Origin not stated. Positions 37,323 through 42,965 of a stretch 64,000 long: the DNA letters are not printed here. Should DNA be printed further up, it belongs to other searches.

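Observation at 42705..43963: The methyltransferase is bracketed by two ~190-nt copies of the giant gene's promoter, 5' UTR and first ~38 codons, creating a coupled 44-codon leader ORF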

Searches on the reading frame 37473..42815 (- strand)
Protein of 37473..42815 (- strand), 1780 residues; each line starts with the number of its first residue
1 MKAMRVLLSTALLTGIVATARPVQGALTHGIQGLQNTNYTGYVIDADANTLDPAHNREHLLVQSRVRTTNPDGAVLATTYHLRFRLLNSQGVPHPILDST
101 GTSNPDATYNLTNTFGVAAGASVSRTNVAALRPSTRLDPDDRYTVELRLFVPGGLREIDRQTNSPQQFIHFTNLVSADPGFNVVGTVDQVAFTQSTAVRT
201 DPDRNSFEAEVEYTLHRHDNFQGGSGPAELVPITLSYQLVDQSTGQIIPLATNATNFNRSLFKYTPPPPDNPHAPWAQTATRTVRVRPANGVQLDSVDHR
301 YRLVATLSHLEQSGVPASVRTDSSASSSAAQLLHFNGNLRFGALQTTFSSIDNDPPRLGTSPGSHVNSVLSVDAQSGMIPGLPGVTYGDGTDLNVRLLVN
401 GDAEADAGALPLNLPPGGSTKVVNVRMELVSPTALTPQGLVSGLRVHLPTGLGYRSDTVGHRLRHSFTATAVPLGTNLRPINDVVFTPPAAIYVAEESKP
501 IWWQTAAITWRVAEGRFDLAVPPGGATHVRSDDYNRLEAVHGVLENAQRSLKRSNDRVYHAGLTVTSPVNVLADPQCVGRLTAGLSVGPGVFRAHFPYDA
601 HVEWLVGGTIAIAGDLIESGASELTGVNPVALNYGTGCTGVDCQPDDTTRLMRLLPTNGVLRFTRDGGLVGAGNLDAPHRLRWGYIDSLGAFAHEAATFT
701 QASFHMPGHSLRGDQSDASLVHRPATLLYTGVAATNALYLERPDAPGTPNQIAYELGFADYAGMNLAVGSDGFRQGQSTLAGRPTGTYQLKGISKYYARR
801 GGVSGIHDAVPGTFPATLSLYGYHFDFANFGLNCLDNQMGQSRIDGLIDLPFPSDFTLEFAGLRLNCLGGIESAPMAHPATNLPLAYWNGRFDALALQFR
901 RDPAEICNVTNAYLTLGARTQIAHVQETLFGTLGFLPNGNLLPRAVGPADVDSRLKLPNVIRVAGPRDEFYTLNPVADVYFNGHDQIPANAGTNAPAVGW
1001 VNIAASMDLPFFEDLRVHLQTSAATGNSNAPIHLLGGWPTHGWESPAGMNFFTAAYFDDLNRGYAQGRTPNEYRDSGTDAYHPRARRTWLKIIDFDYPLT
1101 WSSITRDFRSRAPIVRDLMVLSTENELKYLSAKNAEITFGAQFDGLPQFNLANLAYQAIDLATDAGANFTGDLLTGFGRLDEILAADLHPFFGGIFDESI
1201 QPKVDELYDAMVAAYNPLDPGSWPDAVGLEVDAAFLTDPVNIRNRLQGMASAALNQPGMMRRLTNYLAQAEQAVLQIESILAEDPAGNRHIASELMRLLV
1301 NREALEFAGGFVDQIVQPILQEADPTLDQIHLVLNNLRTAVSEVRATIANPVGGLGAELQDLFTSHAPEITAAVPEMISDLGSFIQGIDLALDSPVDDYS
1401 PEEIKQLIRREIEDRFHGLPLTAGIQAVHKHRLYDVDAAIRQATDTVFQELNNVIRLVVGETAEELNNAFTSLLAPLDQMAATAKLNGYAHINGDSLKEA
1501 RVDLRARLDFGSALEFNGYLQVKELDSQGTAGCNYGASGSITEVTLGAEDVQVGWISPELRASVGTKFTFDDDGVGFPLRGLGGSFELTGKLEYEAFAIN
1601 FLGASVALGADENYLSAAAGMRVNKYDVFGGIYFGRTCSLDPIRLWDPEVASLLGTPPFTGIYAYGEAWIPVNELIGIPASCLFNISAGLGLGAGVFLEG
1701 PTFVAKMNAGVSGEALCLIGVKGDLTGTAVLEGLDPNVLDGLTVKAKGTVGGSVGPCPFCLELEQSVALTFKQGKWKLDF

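Call 9: search_protein_families(library=pfam, proteins=[window:37473-42815:-], max_evalue=0.01)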
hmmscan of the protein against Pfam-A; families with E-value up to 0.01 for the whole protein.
window:37473-42815:- (1780 aa): 0 families

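Call 13: find_homologous_proteins(query=window:37473-42815:-, max_evalue=0.00001)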
Query window:37473-42815:- (1780 aa): 39 proteins with E <= 0.00001 among 8000 candidates.
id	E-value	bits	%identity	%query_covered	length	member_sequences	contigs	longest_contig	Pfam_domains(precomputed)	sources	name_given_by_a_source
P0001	0.0e+0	4086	100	100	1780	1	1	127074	-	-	-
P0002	0.0e+0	3495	84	100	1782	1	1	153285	-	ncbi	-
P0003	0.0e+0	2774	68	100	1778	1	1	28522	-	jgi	jgi:hypothetical protein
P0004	0.0e+0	2753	67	100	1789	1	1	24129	-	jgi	jgi:hypothetical protein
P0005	0.0e+0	2745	68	100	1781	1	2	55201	-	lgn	-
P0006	0.0e+0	2729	67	100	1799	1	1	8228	-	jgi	jgi:hypothetical protein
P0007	0.0e+0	2546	65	100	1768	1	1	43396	-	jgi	jgi:hypothetical protein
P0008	0.0e+0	2480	63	99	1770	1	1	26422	-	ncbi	-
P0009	0.0e+0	1428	41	99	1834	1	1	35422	-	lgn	-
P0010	0.0e+0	1385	41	98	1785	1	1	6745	-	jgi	jgi:hypothetical protein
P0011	0.0e+0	1340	41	98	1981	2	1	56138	-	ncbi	-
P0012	0.0e+0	1338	41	99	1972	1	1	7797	-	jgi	jgi:hypothetical protein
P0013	0.0e+0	1335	40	99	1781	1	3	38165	-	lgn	-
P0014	0.0e+0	1331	40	98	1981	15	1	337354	PF20773.6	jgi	-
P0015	0.0e+0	1320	40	98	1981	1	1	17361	PF20773.6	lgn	-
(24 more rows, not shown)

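Call 15: find_encoding_contigs(protein=P0002, flank=10000, max_places=3)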
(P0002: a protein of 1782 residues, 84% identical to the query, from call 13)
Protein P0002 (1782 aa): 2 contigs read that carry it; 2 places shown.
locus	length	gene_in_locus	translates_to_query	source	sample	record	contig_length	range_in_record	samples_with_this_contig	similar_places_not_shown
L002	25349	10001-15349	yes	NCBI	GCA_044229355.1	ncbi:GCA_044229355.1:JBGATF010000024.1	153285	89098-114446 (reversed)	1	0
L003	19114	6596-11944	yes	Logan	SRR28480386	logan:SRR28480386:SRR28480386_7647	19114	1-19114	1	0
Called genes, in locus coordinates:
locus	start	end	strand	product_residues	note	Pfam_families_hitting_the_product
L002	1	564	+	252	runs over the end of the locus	-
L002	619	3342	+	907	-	PF00069:Pkinase, PF07714:PK_Tyr_Ser-Thr, PF24885:TPR_NPHP3, PF13374:TPR_10, PF13424:TPR_12, PF13424:TPR_12, PF13374:TPR_10, PF17874:TPR_MalT, +20 more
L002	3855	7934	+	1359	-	PF00082:Peptidase_S8, PF17892:Cadherin_5, PF17963:Big_9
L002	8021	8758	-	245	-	-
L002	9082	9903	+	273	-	PF02353:CMAS, PF13489:Methyltransf_23 (weak), PF13847:Methyltransf_31 (weak), PF08241:Methyltransf_11, PF13649:Methyltransf_25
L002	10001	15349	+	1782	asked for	-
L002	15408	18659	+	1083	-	-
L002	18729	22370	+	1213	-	PF18884:TSP3_bac (faint)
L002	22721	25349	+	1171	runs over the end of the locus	PF00069:Pkinase, PF07714:PK_Tyr_Ser-Thr, PF23414:Beta-prop_EML_2, PF24814:WD40_Prp19, PF25173:Beta-prop_WDR3_1st, PF23381:Beta-prop_IFT122_1st, PF25174:Beta-prop_THOC3, PF23414:Beta-prop_EML_2, +62 more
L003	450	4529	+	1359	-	PF00082:Peptidase_S8, PF17892:Cadherin_5, PF17963:Big_9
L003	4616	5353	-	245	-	-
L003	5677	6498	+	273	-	PF02353:CMAS, PF13489:Methyltransf_23 (weak), PF13847:Methyltransf_31 (weak), PF08241:Methyltransf_11, PF13649:Methyltransf_25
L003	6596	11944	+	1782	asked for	-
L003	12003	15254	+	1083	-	-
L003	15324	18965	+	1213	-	PF18884:TSP3_bac (faint)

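Call 16: find_encoding_contigs(protein=P0003, flank=10000, max_places=3)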
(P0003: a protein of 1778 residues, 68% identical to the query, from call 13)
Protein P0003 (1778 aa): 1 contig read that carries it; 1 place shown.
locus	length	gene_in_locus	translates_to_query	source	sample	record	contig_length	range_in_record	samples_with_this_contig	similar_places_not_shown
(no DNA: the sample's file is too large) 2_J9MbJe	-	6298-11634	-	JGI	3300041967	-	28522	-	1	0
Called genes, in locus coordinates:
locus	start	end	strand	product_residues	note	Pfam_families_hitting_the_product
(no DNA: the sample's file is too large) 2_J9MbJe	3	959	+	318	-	PF00884:Sulfatase, PF16347:SGSH_C (weak)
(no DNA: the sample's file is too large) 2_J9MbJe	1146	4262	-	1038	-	PF00069:Pkinase, PF07714:PK_Tyr_Ser-Thr, PF25174:Beta-prop_THOC3, PF23381:Beta-prop_IFT122_1st, PF23381:Beta-prop_IFT122_1st, PF24814:WD40_Prp19, PF25174:Beta-prop_THOC3, PF23414:Beta-prop_EML_2, +14 more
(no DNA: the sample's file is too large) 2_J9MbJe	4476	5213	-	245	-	-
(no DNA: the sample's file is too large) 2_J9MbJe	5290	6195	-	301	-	PF13398:Peptidase_M50B, PF02163:Peptidase_M50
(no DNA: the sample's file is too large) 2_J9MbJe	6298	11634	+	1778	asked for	-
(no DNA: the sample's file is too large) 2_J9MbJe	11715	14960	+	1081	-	-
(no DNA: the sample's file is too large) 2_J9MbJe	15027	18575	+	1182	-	-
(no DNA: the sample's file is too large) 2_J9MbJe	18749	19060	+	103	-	-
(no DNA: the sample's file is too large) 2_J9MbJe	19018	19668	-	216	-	PF13302:Acetyltransf_3, PF00583:Acetyltransf_1, PF13523:Acetyltransf_8 (faint), PF13673:Acetyltransf_10, PF13508:Acetyltransf_7, PF08445:FR47 (weak)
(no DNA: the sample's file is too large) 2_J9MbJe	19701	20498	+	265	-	PF01987:AIM24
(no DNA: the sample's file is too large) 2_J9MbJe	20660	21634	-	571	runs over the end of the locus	-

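Call 17: find_encoding_contigs(protein=P0005, flank=10000, max_places=3)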
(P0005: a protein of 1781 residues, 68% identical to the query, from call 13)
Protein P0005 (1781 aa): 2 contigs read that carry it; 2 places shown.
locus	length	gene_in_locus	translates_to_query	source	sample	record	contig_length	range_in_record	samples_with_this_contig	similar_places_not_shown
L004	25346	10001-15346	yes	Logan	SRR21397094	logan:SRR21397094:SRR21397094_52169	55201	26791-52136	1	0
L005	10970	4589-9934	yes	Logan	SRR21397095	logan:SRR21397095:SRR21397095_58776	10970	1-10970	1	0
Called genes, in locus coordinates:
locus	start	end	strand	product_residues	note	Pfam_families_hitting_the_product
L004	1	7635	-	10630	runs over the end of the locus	-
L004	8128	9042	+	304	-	PF01261:AP_endonuc_2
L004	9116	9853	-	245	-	-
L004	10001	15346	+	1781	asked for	-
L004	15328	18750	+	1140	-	-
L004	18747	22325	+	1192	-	PF18884:TSP3_bac (faint)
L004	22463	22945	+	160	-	PF00994:MoCF_biosynth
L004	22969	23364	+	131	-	PF22461:SLBB_2 (weak)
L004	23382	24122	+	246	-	PF13489:Methyltransf_23 (weak), PF01209:Ubie_methyltran, PF01728:FtsJ (weak), PF13847:Methyltransf_31, PF08241:Methyltransf_11, PF08242:Methyltransf_12, PF13649:Methyltransf_25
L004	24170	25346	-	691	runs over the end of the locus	PF17963:Big_9 (faint)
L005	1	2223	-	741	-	?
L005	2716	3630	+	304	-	PF01261:AP_endonuc_2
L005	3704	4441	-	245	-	-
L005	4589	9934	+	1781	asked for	-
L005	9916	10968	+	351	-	?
